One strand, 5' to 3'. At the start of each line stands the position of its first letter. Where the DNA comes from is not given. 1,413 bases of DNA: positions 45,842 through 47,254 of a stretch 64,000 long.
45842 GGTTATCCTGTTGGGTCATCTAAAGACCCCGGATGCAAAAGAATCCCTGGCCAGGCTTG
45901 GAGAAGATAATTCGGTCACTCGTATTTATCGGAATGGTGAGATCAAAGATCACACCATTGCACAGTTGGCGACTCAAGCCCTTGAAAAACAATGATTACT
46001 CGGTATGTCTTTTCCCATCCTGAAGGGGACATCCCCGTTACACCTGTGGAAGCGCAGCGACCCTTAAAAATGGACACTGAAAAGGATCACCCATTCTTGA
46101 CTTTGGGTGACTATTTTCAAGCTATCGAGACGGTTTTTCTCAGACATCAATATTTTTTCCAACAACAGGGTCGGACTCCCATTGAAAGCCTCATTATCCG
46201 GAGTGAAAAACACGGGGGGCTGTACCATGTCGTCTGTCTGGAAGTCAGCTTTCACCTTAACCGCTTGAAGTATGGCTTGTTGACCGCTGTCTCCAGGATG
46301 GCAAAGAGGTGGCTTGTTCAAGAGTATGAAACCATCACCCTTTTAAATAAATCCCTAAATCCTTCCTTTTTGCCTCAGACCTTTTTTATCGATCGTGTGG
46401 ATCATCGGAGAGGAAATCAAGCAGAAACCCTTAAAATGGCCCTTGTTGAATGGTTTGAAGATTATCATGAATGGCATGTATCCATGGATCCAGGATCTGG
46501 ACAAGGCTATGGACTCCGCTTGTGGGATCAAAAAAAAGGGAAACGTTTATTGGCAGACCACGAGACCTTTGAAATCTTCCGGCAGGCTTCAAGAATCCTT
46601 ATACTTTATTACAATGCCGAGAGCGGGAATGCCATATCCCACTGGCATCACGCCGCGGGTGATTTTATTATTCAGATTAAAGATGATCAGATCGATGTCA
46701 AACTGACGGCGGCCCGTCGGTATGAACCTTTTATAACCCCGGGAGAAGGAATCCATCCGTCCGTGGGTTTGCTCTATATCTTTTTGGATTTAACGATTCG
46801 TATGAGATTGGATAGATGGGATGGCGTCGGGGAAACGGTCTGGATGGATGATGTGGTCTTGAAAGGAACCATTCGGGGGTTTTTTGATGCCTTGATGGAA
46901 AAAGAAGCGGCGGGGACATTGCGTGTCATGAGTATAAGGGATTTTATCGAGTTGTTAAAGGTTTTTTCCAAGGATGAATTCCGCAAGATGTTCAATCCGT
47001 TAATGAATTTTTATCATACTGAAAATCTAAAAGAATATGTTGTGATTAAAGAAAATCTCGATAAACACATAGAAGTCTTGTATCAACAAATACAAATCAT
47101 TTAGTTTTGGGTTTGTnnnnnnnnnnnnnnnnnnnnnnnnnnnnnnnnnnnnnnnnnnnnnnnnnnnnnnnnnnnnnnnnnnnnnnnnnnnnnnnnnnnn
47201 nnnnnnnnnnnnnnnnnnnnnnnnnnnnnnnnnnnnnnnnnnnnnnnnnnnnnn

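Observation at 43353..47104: Tightly coupled four-gene operon of unknown function (FmdB zinc ribbon, acidic-tail protein, zinc-ribbon/HEAT protein, 370-aa unknown) divergent from an ATP-grasp ligase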

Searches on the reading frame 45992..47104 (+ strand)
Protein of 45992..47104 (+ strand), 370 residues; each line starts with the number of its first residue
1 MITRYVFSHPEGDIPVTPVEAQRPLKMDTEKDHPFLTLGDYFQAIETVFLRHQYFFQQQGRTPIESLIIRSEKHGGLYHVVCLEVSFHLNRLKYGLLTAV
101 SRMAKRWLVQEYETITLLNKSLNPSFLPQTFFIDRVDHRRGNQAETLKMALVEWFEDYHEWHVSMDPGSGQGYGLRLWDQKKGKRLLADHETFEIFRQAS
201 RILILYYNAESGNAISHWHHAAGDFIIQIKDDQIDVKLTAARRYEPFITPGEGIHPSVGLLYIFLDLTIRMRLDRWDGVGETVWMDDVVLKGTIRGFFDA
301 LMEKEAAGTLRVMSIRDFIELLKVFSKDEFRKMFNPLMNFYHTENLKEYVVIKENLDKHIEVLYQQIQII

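Call 3: search_protein_families(library=pfam, proteins=[window:45992-47104:+], max_evalue=0.1)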
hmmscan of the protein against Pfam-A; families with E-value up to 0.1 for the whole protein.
window:45992-47104:+ (370 aa): 1 family
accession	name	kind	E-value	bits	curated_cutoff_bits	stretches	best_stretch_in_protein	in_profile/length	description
PF11126.13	Phage_DsbA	-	0.00045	20.8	25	1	305-361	3-63/67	Transcriptional regulator DsbA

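Call 4: search_protein_families(library=ncbifam, proteins=[window:45992-47104:+], max_evalue=0.1)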
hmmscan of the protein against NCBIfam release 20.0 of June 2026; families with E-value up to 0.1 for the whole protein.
window:45992-47104:+ (370 aa): 2 families
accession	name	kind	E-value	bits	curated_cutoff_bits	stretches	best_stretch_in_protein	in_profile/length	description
NF010214.0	PRK13678.1-1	equivalog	0.01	16.2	98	1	314-355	11-52/102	hypothetical protein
NF041261.1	RHS_core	equivalog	0.088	10.5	2000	0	79-165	1103-1191/1261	RHS element core protein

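Call 5: search_solved_structures(query=window:45992-47104:+, max_evalue=10)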
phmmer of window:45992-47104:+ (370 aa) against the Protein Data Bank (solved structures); distinct sequences matched with E-value up to 10: 0.

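Call 9: find_homologous_proteins(query=window:45992-47104:+)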
Query window:45992-47104:+ (370 aa): 867 proteins with E <= 0.001 among 2918 candidates; the best 120 are listed.
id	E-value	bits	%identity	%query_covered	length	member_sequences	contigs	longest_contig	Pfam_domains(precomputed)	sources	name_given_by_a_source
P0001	3.9e-252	854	100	100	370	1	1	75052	-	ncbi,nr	ncbi:MAG: hypothetical protein JW932_11400 [Deltaproteobacteria bacterium]|nr:hypothetical protein [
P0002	2.6e-112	394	48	99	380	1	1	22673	-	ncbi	-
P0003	2.0e-96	341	43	99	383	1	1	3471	-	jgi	jgi:hypothetical protein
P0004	7.7e-96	339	43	99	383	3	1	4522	-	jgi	jgi:hypothetical protein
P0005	1.1e-94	336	43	99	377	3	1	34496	-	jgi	jgi:hypothetical protein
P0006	1.9e-94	335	42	99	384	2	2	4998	-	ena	-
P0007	2.1e-94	335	44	99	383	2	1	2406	-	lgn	-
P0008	2.8e-94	334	44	98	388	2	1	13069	-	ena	-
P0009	2.1e-93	331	44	99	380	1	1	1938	-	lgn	-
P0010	3.0e-93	331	43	99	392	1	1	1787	-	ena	-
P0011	6.1e-93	330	43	99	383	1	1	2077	-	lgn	-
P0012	7.8e-93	329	42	99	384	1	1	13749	-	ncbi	-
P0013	9.5e-93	329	42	99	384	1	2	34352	-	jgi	jgi:hypothetical protein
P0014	1.8e-92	328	43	99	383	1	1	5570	-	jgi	jgi:hypothetical protein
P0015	2.3e-92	328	42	99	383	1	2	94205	-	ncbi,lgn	-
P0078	4.0e-87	311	40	99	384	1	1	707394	-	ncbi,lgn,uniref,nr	ncbi:conserved hypothetical protein [uncultured Desulfobacterium sp.]|uniref:Uncharacterized protein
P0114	2.5e-85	305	42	99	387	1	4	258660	-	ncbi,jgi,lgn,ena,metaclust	jgi:hypothetical protein|metaclust:\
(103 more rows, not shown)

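Call 10: find_encoding_contigs(protein=P0078, flank=8000, max_places=2)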
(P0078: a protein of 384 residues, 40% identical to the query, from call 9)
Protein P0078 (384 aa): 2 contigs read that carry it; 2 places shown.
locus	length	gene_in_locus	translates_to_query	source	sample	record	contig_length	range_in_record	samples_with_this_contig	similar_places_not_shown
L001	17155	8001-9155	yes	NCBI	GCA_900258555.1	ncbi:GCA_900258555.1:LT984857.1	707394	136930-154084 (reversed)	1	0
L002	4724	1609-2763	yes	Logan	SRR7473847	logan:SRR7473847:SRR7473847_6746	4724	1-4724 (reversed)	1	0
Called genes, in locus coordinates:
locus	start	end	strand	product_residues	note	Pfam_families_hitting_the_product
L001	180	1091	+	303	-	PF00027:cNMP_binding, PF00581:Rhodanese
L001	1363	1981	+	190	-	PF07238:PilZ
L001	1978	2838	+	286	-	PF20560:MotA_N, PF01618:MotA_ExbB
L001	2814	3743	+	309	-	PF13677:MotB_plug, PF00691:OmpA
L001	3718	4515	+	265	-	PF00578:AhpC-TSA, PF08534:Redoxin (weak), PF13905:Thioredoxin_8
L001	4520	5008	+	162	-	PF07291:MauE, PF07681:DoxX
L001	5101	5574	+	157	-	PF00582:Usp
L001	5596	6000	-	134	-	PF07238:PilZ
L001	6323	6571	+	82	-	PF09723:Zn_ribbon_8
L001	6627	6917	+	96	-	-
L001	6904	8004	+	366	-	PF13646:HEAT_2 (faint), PF13513:HEAT_EZ (faint)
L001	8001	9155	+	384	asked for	-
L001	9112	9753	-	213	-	-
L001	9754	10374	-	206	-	-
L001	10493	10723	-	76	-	PF08679:DsrD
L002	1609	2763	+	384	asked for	-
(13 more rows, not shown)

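Call 11: find_encoding_contigs(protein=P0114, flank=8000, max_places=2)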
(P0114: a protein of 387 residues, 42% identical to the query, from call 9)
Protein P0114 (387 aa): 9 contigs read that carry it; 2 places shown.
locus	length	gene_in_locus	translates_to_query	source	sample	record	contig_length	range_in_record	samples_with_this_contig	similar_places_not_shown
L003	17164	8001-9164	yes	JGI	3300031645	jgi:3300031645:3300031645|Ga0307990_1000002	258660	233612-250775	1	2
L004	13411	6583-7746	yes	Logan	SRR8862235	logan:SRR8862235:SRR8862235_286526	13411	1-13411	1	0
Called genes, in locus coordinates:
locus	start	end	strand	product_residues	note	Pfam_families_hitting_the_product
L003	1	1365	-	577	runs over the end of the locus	PF02310:B12-binding, PF04055:Radical_SAM, PF07719:TPR_2 (faint)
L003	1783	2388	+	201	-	PF14361:RsbRD_N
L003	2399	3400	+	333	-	PF02665:Nitrate_red_gam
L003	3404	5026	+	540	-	PF13183:Fer4_8, PF13534:Fer4_17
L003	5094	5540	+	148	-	-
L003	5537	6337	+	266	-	PF13237:Fer4_10 (faint), PF13187:Fer4_9 (faint), PF13247:Fer4_11, PF12838:Fer4_7 (weak), PF00037:Fer4 (weak), PF12837:Fer4_6 (weak)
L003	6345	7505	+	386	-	PF03916:NrfD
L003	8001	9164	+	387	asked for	-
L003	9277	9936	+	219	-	-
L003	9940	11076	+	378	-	PF13646:HEAT_2 (faint), PF13513:HEAT_EZ (faint)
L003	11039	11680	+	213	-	PF14938:SNAP (faint), PF17874:TPR_MalT, PF24885:TPR_NPHP3 (faint), PF13428:TPR_14 (faint), PF00515:TPR_1 (faint), PF07719:TPR_2 (faint), PF13424:TPR_12 (weak), PF13424:TPR_12, +5 more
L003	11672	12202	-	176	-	-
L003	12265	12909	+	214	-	PF03692:CxxCxxCC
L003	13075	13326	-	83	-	PF08679:DsrD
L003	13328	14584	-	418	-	PF03460:NIR_SIR_ferr, PF01077:NIR_SIR, PF12838:Fer4_7 (weak), PF00037:Fer4 (weak)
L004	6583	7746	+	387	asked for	-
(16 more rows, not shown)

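Call 12: find_encoding_contigs(protein=P0002, flank=8000, max_places=2)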
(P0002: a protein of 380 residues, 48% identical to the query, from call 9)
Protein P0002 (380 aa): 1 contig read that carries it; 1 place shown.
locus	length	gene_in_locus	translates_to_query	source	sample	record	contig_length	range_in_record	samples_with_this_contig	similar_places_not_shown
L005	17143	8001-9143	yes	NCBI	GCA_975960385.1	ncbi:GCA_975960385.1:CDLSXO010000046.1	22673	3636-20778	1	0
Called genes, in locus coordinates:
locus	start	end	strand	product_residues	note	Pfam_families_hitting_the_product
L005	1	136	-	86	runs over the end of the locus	-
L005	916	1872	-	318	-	PF07291:MauE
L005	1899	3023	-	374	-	PF02445:NadA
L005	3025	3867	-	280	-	PF02634:FdhD-NarQ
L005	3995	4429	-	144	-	PF03473:MOSC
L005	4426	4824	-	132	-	PF02082:Rrf2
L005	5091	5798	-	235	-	PF08443:RimK (weak)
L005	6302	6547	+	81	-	PF09723:Zn_ribbon_8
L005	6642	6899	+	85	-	-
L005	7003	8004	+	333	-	-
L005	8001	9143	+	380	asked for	-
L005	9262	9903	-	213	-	-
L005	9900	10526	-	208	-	-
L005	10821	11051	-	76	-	PF08679:DsrD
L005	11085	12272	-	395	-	PF03460:NIR_SIR_ferr, PF01077:NIR_SIR, PF12838:Fer4_7 (weak)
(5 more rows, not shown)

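Call 20: find_related_loci(query=A1, collection=genome_contigs, flank=10000)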
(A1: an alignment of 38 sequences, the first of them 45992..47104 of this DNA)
Query A1 (370 aa) in genome_contigs; peptide patterns used: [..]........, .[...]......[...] (x = any residue, [..] = any of these).
232 stretches matched a pattern; 149 encode a relative of the query (tblastn E <= 1e-3); the best 80 are kept; 80 distinct loci.
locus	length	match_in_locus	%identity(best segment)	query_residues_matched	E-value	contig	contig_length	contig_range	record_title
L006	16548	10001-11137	43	1-368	4e-101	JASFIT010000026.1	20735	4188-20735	MAG: Desulfobacteraceae bacterium isolate D0608S20remetaG_Bin_205 D0608S20remetaG_FD_scaffold_239_c1, whole genome shotg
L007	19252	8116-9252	42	1-368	2e-98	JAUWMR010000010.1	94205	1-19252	MAG: Desulfobacteraceae bacterium isolate CSMAG_2403 CSMAG_2403_k141_154819_length_94205_cov_17.0125, whole genome shotg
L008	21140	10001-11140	44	1-368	9e-97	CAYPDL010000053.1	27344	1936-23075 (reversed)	MAG TPA_asm: uncultured Desulfobacteraceae bacterium isolate SRP178699_co1_442 genome assembly, contig: NODE_1934_length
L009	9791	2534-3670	43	1-368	3e-96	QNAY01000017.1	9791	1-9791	MAG: Thermodesulfobacteriota bacterium isolate B4_G9 B4_Guay9_scaffold_08828, whole genome shotgun sequence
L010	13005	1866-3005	42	1-368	2e-96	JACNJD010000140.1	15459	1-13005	MAG: Candidatus Desulfacyla euxinica NIOZ-UU_NODE_4794_length_15459_cov_42.9788, whole genome shotgun sequence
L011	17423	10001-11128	41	1-368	5e-96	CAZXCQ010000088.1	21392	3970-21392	MAG TPA_asm: uncultured Desulfobacteraceae bacterium isolate SRP323688_co1_244 genome assembly, contig: NODE_4133_length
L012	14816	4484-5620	43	1-368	1e-95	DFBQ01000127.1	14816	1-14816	MAG TPA_asm: Deltaproteobacteria bacterium UBA3076 UBA3076_contig_15208, whole genome shotgun sequence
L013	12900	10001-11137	42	1-368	7e-95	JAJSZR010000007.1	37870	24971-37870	MAG: Deltaproteobacteria bacterium isolate NA091R45FWG174 FWG174_SeepSRB2_contig007_0037870bp, whole genome shotgun sequ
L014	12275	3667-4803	43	1-368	2e-94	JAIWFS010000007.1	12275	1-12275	MAG: archaeon isolate JL_RS_05_5 NODE_1267_length_12275_cov_1.148078, whole genome shotgun sequence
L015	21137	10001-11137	42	1-368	4e-94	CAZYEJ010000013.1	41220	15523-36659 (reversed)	MAG TPA_asm: uncultured Thermodesulfobacteriaceae bacterium isolate SRP191223_co2_305 genome assembly, contig: NODE_232_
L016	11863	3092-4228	40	1-368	3e-94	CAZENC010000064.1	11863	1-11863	MAG TPA_asm: uncultured Desulfobacteraceae bacterium isolate binchicken_co129_8 genome assembly, contig: NODE_16925_leng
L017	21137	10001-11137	40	1-368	2e-93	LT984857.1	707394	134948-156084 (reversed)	uncultured Desulfobacterium sp. isolate TRIP AH-1 genome assembly, scaffold: PITCH_a_scaffold4, whole genome shotgun seq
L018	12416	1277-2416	39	1-368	4e-92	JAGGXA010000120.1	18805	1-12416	MAG: Deltaproteobacteria bacterium isolate AUK140 PB_MBMC_094_c_000000000261, whole genome shotgun sequence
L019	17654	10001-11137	43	1-368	6e-92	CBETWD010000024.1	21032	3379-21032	MAG TPA_asm: uncultured bacterium isolate SRR15668623_binner23_Refined_26 genome assembly, contig: ERZ26872896.500, whol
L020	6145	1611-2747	39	1-368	5e-92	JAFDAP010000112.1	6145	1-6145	MAG: Deltaproteobacteria bacterium isolate AB_3033_Bin_63 AB_3033_Bin_63_scaffold_24329, whole genome shotgun sequence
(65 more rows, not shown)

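Call 23: predict_structure(alignment_id=A1)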
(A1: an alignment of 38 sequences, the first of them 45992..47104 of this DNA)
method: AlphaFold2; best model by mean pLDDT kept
length: 370 residues; sequences in the alignment: 38
mean_pLDDT: 89.2   pTM: 0.88
mean pLDDT of the five models: 89.2, 89.1, 87.7, 87.6, 87.5
residues with pLDDT >= 90: 240; 70-90: 111; 50-70: 17; < 50: 2
segments of 3 or more residues with pLDDT < 50: none
pLDDT, mean of each block of 10 residues (from residue 1): 88 91 87 92 93 78 87 75 89 93 92 93 85 93 93 92 76 83 89 97 92 82 85 92 75 77 94 89 93 98 93 92 96 93 92 97 96
secondary structure, 60 per line:
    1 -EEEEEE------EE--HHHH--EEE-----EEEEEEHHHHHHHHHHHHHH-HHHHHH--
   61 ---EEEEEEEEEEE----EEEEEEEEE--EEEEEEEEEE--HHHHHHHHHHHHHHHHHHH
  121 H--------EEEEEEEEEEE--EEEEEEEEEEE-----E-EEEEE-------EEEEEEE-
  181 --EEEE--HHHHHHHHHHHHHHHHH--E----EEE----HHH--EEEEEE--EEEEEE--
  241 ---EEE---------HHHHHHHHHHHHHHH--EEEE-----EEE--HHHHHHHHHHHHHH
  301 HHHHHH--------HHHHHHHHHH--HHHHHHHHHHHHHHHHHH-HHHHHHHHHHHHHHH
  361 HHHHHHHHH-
elements in order: E2-7 H18-21 E24-26 E32-37 H38-51 H53-58 E64-74 E79-87 E90-99 H102-121 E130-140 E143-153 E161-165 E173-179 E183-186 H189-205 E213-215 E225-230 E233-238 E244-246 H256-270 E273-276 E282-284 H287-306 H315-324 H327-344 H346-369

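Call 26: search_protein_representatives(alignment_id=A1)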
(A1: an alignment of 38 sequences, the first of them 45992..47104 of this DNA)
Query: 38 sequences, 383 profile positions. Proteins with E-value up to 0.001 (for the whole library): 812; up to 1e-10: 700; up to 1e-30: 571. The best 150 are listed.
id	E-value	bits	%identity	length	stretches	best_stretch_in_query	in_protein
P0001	2.3e-148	510.6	-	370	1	1-379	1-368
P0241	4.0e-148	509.9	-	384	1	1-382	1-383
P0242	1.4e-145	501.5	-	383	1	1-381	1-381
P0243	3.5e-145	500.2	-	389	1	3-382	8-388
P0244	7.7e-143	492.5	-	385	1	1-380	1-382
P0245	1.6e-141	488.1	-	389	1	1-382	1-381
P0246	6.0e-140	483.0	-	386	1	1-382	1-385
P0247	7.6e-138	476.0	-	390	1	1-382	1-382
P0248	3.1e-136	470.7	-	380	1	1-381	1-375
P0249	9.0e-135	465.9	-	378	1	1-380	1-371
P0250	7.3e-134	462.9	-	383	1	1-381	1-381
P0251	8.1e-133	459.5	-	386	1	1-382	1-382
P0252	1.3e-132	458.8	-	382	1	1-382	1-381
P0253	2.7e-131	454.5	-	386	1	1-381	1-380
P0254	4.9e-130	450.3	-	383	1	1-380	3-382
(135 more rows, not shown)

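Call 34: search_solved_structures(query=A1, max_evalue=10, show_alignments=5)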
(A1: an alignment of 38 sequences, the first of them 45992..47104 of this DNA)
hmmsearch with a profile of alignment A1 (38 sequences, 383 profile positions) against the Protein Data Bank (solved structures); distinct sequences matched with E-value up to 10: 0.

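Call 49: search_protein_families(library=pfam, alignment_id=A1, max_evalue=10)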
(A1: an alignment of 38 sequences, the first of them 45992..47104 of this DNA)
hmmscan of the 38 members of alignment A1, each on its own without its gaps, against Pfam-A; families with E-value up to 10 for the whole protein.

A. member 1, window:45992-47104:+ (370 aa): 1 family
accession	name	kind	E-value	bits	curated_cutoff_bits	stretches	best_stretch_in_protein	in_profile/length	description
PF11126.13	Phage_DsbA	-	0.00045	20.8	25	1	305-361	3-63/67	Transcriptional regulator DsbA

B. families by the number of members that match (of 38 scanned): 19 families
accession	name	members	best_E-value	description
PF08477.19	Roc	18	0.0018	Ras of Complex, Roc, domain of DAPkinase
PF00772.26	DnaB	4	0.033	DnaB-like helicase N terminal domain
PF16186.11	Arm_3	3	0.2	Atypical Arm repeat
PF08283.16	Gemini_AL1_M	2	0.0012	Geminivirus rep protein central domain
PF01752.23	Peptidase_M9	2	0.037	Collagenase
PF19413.5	YaiO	2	0.1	YaiO membrane beta barrel domain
PF11126.13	Phage_DsbA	1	0.00045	Transcriptional regulator DsbA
PF21822.3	Phage_TAC_15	1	0.0041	Phage tail assembly chaperone protein, TAC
PF00246.29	Peptidase_M14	1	0.015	Zinc carboxypeptidase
PF12706.13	Lactamase_B_2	1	0.031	Beta-lactamase superfamily domain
PF01992.21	vATP-synt_AC39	1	0.064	ATP synthase (C/AC39) subunit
PF22884.1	Tea_C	1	0.076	Telomere ends associated C-terminal domain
PF12713.12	DUF3806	1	0.078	Domain of unknown function (DUF3806)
PF24656.1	CEPT76_peptidase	1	0.097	CEP76 peptidase-like domain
PF18880.5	UDI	1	0.18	Uracil-DNA glycosylase inhibitor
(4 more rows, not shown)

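Call 72: fold_search(model_id=the predicted structure, library=pdb)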
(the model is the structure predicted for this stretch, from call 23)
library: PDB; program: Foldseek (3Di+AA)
matches with E <= 10: 1429; with E <= 0.001: 22
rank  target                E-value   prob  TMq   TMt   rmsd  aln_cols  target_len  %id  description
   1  4c57_A                8.5e-05  1.00  0.34  0.39  14.1       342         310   10  Structure of GAK kinase in complex with a nanobody (released 2013-10-09)
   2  4c58_A                1.2e-04  1.00  0.35  0.46  10.5       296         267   10  Structure of GAK kinase in complex with nanobody (NbGAK_4) (released 2013-10-09)
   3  4c57_B                1.5e-04  1.00  0.33  0.38  14.2       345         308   10  Structure of GAK kinase in complex with a nanobody (released 2013-10-09)
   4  4o38_A                2.1e-04  1.00  0.34  0.44  10.6       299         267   11  Crystal structure of the human cyclin G associated kinase (GAK) (released 2014-01-01)
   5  7qq6_D                2.2e-04  1.00  0.30  0.40   7.0       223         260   13  GCN2 (EIF2ALPHA KINASE 4, E2AK4) IN COMPLEX WITH COMPOUND 1 (dovitinib) (released 2022-03-02)
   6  4o38_B                2.5e-04  1.00  0.36  0.45  10.2       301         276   11  Crystal structure of the human cyclin G associated kinase (GAK) (released 2014-01-01)
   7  4m67                  2.5e-04  1.00  0.29  0.38  11.8       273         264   10  Crystal structure of the human MLKL kinase-like domain (released 2013-10-16)
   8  5l2q_A                2.6e-04  1.00  0.31  0.38  14.4       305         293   11  Serine/threonine-protein kinase 40 (STK40) kinase homology domain (released 2017-02-01)
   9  4c59_A                2.9e-04  1.00  0.37  0.49   9.5       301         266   10  Structure of GAK kinase in complex with nanobody (NbGAK_4) (released 2013-10-09)
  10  5ko1                  3.1e-04  1.00  0.31  0.40  12.2       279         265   11  Pseudokinase Domain of MLKL bound to Compound 4. (released 2016-11-16)
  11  4y8d_A                4.1e-04  1.00  0.32  0.43  10.3       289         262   11  Crystal structure of Cyclin-G associated kinase (GAK) complexed with selective 12i inhibitor (released 2015-04-08)
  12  5uiu_B                4.8e-04  1.00  0.31  0.38  10.9       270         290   11  Crystal structure of IRAK4 in complex with compound 30 (released 2017-05-24)
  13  8ucb_B                7.4e-04  1.00  0.32  0.39  10.8       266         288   10  IRAK4 in complex with compound 8 (released 2024-06-26)
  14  2buj_B                7.4e-04  0.99  0.32  0.40  14.2       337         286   12  Crystal structure of the human Serine-threonine Kinase 16 in complex with staurosporine (released 2005-07-05)
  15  5y80_A                7.4e-04  0.99  0.33  0.38  14.2       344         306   10  Complex structure of cyclin G-associated kinase with gefitinib (released 2018-08-29)
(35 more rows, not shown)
